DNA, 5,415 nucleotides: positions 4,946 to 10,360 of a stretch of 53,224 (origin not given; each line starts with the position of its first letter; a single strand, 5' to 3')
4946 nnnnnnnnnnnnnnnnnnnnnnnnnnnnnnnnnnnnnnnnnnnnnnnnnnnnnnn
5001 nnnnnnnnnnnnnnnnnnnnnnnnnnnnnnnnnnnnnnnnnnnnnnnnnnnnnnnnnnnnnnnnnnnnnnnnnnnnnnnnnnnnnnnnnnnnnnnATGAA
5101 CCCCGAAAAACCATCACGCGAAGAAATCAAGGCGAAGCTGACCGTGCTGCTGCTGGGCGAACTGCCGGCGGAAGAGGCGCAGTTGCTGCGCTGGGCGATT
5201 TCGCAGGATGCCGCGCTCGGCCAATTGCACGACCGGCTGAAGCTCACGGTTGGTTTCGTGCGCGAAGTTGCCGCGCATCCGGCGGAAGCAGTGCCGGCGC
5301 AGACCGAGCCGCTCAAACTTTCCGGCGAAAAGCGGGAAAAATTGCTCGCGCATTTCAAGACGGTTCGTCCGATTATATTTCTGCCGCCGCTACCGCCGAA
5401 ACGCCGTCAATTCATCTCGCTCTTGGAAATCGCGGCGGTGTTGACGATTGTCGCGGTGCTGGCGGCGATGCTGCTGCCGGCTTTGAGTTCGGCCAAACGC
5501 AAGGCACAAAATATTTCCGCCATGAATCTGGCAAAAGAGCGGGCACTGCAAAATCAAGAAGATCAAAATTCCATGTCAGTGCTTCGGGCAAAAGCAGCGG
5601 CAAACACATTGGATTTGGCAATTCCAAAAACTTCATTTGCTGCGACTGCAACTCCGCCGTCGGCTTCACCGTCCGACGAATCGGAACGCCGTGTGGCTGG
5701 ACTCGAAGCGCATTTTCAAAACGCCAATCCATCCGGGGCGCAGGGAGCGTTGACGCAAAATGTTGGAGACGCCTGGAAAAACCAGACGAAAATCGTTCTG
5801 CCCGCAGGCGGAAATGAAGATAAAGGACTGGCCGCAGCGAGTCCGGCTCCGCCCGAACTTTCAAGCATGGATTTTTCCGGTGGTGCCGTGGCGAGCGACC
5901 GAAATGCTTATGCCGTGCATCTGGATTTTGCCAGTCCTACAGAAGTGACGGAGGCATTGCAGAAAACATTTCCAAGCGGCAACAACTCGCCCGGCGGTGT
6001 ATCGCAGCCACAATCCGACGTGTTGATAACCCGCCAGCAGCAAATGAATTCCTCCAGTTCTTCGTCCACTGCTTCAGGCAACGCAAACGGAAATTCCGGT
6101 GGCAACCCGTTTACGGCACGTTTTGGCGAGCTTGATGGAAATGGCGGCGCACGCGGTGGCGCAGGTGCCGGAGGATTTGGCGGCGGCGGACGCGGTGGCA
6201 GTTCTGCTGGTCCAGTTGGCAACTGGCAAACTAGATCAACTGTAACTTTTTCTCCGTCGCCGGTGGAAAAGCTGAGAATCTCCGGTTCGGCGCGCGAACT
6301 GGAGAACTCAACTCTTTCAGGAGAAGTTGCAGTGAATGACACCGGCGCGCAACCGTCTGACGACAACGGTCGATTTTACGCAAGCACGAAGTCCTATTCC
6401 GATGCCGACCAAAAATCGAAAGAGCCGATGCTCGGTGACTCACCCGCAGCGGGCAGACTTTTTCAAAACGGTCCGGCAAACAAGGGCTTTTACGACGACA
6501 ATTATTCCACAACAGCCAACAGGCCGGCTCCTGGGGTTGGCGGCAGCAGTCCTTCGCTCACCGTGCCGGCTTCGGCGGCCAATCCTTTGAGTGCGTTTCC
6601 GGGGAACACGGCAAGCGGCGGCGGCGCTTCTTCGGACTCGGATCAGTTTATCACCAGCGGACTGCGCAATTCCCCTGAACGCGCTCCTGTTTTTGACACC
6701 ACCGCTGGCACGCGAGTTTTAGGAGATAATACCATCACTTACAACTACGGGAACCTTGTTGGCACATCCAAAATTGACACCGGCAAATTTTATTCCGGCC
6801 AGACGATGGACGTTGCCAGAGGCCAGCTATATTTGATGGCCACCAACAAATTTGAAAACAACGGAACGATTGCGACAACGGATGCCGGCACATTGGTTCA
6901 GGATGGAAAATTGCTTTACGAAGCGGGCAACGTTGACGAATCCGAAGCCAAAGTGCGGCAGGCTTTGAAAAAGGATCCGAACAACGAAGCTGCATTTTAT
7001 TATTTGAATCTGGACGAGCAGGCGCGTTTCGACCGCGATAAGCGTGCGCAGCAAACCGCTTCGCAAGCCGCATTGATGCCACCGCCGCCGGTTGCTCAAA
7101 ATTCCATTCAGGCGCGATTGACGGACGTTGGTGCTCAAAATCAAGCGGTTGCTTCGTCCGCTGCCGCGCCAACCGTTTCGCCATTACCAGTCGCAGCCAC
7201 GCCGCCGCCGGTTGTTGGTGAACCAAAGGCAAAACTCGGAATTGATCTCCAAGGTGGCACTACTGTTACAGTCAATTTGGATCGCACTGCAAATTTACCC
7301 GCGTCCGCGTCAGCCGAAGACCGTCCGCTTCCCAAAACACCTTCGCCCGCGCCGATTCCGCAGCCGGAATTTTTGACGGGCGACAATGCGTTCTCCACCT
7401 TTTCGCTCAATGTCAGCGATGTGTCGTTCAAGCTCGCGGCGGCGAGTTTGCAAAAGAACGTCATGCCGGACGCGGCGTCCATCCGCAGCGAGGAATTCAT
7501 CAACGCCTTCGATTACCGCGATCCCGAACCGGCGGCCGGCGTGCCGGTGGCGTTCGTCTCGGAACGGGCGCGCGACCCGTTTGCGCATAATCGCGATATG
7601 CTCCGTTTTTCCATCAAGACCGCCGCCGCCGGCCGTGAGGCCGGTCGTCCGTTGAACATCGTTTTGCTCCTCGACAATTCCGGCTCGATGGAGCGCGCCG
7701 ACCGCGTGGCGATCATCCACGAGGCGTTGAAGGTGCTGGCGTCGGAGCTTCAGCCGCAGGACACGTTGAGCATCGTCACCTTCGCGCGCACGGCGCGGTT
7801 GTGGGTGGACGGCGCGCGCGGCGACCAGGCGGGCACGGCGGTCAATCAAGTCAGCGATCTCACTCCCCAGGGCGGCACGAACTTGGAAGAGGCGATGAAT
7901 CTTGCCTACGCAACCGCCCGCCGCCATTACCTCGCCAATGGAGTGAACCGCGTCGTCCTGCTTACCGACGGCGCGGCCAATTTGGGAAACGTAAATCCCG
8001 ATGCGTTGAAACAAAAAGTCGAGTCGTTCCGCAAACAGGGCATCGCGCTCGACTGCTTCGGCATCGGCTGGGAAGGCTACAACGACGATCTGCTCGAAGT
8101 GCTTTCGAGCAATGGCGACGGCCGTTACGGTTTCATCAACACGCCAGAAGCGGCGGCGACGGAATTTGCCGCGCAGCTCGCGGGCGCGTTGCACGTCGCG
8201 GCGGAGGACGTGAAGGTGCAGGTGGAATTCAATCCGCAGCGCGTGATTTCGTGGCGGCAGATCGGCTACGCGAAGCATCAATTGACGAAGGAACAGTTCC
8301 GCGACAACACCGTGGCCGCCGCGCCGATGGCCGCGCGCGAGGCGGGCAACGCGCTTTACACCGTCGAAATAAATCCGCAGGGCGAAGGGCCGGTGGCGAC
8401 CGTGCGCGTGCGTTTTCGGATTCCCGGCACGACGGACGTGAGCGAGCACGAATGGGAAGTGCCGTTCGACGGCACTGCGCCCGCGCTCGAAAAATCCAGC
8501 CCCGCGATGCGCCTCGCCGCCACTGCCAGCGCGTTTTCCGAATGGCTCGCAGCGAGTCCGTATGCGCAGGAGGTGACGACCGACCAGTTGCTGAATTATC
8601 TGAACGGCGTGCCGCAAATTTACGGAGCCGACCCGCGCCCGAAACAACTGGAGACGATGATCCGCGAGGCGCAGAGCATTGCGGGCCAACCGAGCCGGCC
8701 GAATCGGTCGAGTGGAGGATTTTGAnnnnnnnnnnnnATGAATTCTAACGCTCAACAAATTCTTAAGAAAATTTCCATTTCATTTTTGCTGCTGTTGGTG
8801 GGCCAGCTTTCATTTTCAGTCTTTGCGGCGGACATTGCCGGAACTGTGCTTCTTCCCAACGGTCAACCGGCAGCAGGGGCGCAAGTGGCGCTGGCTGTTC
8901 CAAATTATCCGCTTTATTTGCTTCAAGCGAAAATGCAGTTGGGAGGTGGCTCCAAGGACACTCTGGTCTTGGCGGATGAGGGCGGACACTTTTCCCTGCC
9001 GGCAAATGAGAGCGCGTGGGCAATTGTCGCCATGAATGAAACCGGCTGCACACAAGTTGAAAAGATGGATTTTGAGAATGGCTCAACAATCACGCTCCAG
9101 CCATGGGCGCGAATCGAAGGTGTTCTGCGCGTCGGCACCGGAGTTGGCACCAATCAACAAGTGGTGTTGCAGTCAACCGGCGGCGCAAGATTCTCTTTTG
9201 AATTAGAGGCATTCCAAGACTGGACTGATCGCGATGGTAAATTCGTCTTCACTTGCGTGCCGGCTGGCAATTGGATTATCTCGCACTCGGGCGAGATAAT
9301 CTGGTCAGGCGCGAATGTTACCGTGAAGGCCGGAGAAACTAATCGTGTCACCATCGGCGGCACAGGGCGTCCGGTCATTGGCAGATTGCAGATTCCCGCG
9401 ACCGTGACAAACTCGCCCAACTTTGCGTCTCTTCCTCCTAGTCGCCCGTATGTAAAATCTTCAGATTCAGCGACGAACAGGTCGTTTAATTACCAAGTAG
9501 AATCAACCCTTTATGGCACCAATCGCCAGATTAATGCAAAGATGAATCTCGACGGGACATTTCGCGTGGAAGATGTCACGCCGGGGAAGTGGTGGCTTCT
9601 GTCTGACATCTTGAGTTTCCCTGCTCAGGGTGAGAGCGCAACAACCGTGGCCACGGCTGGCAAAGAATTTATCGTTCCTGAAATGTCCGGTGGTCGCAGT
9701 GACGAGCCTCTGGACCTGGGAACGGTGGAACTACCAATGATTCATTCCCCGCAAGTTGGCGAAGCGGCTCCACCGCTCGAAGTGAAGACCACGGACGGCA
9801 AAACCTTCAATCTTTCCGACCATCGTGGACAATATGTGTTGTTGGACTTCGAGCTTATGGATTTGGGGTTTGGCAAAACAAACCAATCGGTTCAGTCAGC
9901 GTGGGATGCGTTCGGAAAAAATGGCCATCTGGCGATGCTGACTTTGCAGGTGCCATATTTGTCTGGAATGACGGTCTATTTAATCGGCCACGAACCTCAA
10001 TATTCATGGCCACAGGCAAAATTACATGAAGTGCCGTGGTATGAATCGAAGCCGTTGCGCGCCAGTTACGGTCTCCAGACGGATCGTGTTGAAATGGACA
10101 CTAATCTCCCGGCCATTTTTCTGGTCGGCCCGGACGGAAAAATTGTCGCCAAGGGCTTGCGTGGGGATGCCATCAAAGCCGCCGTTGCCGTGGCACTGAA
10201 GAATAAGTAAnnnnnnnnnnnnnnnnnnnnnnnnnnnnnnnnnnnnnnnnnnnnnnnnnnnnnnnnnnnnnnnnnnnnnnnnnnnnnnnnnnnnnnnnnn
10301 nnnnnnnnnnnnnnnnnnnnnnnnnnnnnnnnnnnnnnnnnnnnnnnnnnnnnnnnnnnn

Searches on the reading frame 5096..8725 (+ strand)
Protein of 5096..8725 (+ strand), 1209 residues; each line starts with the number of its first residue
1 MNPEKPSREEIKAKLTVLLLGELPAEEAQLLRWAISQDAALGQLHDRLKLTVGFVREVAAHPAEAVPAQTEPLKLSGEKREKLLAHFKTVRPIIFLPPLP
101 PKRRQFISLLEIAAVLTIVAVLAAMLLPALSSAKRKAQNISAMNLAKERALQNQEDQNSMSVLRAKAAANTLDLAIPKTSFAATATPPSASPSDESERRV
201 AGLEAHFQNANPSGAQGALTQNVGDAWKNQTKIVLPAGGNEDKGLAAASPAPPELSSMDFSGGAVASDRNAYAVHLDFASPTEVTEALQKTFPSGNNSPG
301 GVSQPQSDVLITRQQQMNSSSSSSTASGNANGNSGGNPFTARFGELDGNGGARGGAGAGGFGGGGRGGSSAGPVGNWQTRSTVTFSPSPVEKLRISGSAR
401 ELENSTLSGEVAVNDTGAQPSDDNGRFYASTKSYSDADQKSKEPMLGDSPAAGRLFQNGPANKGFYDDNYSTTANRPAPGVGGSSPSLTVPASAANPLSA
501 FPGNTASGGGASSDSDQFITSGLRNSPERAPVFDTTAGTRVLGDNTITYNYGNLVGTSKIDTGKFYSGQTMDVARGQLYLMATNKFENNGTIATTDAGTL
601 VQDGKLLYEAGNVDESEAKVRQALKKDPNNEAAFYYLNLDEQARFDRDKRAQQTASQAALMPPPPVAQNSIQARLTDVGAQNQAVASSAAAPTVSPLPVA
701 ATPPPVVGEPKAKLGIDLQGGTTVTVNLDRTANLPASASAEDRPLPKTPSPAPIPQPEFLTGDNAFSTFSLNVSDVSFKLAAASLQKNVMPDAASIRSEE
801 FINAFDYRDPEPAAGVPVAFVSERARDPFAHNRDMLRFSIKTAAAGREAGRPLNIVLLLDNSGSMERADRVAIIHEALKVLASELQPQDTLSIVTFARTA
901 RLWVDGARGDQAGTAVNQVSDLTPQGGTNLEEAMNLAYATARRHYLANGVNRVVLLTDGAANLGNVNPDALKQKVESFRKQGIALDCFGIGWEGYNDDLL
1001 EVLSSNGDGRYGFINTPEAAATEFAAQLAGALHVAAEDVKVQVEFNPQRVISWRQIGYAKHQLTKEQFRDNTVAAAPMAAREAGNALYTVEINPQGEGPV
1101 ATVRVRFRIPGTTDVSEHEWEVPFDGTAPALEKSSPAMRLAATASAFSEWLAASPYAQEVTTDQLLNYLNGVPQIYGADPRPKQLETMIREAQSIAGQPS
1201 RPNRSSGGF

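Call 26: search_protein_families(library=pfam, proteins=[window:5096-8725:+], max_evalue=0.01)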
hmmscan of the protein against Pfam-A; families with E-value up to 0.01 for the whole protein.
window:5096-8725:+ (1209 aa): 7 families
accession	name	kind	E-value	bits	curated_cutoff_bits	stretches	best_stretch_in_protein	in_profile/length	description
PF12034.13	YfbK_C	-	7.6e-24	85.3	25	2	1031-1091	2-62/184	Uncharacterized protein YfbK, C-terminal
PF00092.34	VWA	-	3.8e-15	57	23.8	1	854-1022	1-169/174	von Willebrand factor type A domain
PF13519.12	VWA_2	-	2.8e-14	54.1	27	1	855-959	1-106/107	von Willebrand factor type A domain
PF12450.13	vWF_A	-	9.5e-12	45.2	25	1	761-837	18-94/94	von Willebrand factor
PF13768.12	VWA_3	-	9.2e-10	39.2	27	1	854-1013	2-155/155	von Willebrand factor type A domain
PF07549.19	Sec_GG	-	0.00023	21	20.3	1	713-732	9-28/28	SecD/SecF GG Motif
PF13432.12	TPR_16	-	0.0075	17.1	32.7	0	604-636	4-37/65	Tetratricopeptide repeat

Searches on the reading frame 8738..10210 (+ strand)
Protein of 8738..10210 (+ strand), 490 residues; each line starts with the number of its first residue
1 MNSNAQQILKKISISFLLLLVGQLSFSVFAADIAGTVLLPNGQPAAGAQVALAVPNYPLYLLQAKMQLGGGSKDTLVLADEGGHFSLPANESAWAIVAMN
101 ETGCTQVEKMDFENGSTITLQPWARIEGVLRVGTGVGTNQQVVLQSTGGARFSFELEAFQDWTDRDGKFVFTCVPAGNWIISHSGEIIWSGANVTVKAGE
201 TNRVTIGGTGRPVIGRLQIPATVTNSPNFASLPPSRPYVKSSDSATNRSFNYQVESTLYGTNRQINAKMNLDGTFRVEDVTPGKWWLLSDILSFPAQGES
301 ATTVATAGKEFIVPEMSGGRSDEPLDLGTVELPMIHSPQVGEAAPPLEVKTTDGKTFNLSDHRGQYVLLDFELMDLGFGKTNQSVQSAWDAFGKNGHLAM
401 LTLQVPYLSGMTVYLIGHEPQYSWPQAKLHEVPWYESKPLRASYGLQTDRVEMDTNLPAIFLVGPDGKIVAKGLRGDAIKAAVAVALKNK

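Call 26: search_protein_families(library=pfam, proteins=[window:8738-10210:+], max_evalue=0.01)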
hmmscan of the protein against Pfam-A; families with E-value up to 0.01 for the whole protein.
window:8738-10210:+ (490 aa): 4 families
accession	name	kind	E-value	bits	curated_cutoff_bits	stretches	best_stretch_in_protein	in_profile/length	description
PF13620.12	CarboxypepD_reg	-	1.7e-08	35.2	32.3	0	159-206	30-79/82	Carboxypeptidase regulatory-like domain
PF00578.27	AhpC-TSA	-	6.6e-06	26.5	26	1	340-371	1-32/124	AhpC/TSA family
PF09430.16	EMC7_beta-sandw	-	2.4e-05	25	26.6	0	153-201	15-64/122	ER membrane protein complex subunit 7, beta-sandwich domain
PF10670.15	DUF4198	-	0.00097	19.8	34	0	150-183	172-205/209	Domain of unknown function (DUF4198)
